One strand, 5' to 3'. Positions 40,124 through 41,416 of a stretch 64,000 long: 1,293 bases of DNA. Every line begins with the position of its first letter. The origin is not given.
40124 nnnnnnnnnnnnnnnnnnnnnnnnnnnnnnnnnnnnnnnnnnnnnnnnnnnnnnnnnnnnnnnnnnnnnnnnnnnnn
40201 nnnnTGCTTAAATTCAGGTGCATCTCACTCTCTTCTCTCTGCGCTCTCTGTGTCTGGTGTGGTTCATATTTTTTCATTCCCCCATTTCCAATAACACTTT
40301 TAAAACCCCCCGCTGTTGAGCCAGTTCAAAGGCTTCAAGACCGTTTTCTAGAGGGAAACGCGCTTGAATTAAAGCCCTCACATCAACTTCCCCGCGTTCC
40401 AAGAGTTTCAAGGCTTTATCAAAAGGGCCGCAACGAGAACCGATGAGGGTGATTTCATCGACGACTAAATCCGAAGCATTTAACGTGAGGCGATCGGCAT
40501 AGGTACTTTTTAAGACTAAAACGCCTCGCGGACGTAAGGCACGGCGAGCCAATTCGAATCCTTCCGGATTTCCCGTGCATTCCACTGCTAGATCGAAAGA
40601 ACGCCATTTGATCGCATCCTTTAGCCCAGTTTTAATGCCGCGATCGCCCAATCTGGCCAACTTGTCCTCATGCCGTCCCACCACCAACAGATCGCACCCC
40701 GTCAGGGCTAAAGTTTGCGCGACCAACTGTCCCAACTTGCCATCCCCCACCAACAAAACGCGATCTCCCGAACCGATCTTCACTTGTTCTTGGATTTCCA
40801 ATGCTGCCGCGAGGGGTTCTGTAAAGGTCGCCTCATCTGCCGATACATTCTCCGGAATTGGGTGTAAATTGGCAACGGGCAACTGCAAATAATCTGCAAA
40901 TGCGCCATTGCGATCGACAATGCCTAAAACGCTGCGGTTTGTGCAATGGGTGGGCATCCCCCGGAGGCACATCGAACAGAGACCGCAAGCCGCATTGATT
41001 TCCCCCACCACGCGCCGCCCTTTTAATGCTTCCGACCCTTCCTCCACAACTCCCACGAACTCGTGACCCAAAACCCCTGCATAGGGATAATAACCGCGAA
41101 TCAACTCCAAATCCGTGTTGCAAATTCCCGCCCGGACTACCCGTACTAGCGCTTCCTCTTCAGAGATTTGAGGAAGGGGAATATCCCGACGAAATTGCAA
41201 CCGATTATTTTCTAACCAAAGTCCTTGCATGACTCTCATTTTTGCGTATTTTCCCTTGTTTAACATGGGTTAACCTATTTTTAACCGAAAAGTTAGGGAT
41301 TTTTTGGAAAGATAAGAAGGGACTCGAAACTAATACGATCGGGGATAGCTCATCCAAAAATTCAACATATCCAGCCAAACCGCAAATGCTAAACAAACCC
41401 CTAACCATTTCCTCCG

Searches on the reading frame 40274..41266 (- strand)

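Call 56: search_protein_families(library=ncbifam, proteins=[window:40274-41266:-], max_evalue=0.00001)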
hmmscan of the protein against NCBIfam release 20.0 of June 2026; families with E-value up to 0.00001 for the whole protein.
window:40274-41266:- (330 aa): 19 families
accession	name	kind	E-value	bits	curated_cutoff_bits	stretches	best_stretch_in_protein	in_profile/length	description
NF003808.0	PRK05396.1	equivalog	1.9e-32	112.5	380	1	27-327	16-339/341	L-threonine 3-dehydrogenase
TIGR00692.1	tdh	equivalog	5.7e-32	111.1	458.35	1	28-326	15-338/340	L-threonine 3-dehydrogenase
NF007489.0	PRK10083.1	equivalog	9.7e-32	110.2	376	1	27-328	15-337/339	Zn-dependent oxidoreductase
NF041097.1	keto_inos_dh_IolM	equivalog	1.6e-29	102.8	450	1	22-326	39-387/389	scyllo-inosose 3-dehydrogenase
NF041172.1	AcrlCoa_red_Thmprot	equivalog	1.6e-26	93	500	1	27-326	16-332/334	acryloyl-CoA reductase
NF007375.0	PRK09880.1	equivalog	5.6e-26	91.1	469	1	34-320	25-334/344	L-idonate 5-dehydrogenase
NF010344.0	PRK13771.1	subfamily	7.5e-26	90.9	349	1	27-318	16-322/334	putative alcohol dehydrogenase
NF047908.1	AldhRedAhr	equivalog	3.4e-22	78.8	470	1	29-312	21-318/335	NADPH-dependent aldehyde reductase Ahr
NF007642.0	PRK10309.1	equivalog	1.4e-21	77.1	550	1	26-277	14-286/347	galactitol-1-phosphate 5-dehydrogenase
TIGR03366.1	HpnZ_proposed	hypoth_equivalog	1.6e-18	67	328.1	1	32-255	1-254/315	putative phosphonate catabolism associated alcohol dehydrogenase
TIGR03201.1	dearomat_had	equivalog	8.8e-15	54.6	338.65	1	26-212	13-212/349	6-hydroxycyclohex-1-ene-1-carbonyl-CoA dehydrogenase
NF006940.0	PRK09422.1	equivalog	1e-14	54.3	344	1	30-280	18-286/338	alcohol dehydrogenase AdhP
TIGR02822.1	adh_fam_2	subfamily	1.3e-13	50.8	283.5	1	21-200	13-199/329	zinc-binding alcohol dehydrogenase family protein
TIGR03451.1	mycoS_dep_FDH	equivalog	9.1e-12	44.4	512.9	1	28-110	18-106/358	S-(hydroxymethyl)mycothiol dehydrogenase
TIGR03989.1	Rxyl_3153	subfamily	1.1e-09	38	440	1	28-110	18-107/370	NDMA-dependent alcohol dehydrogenase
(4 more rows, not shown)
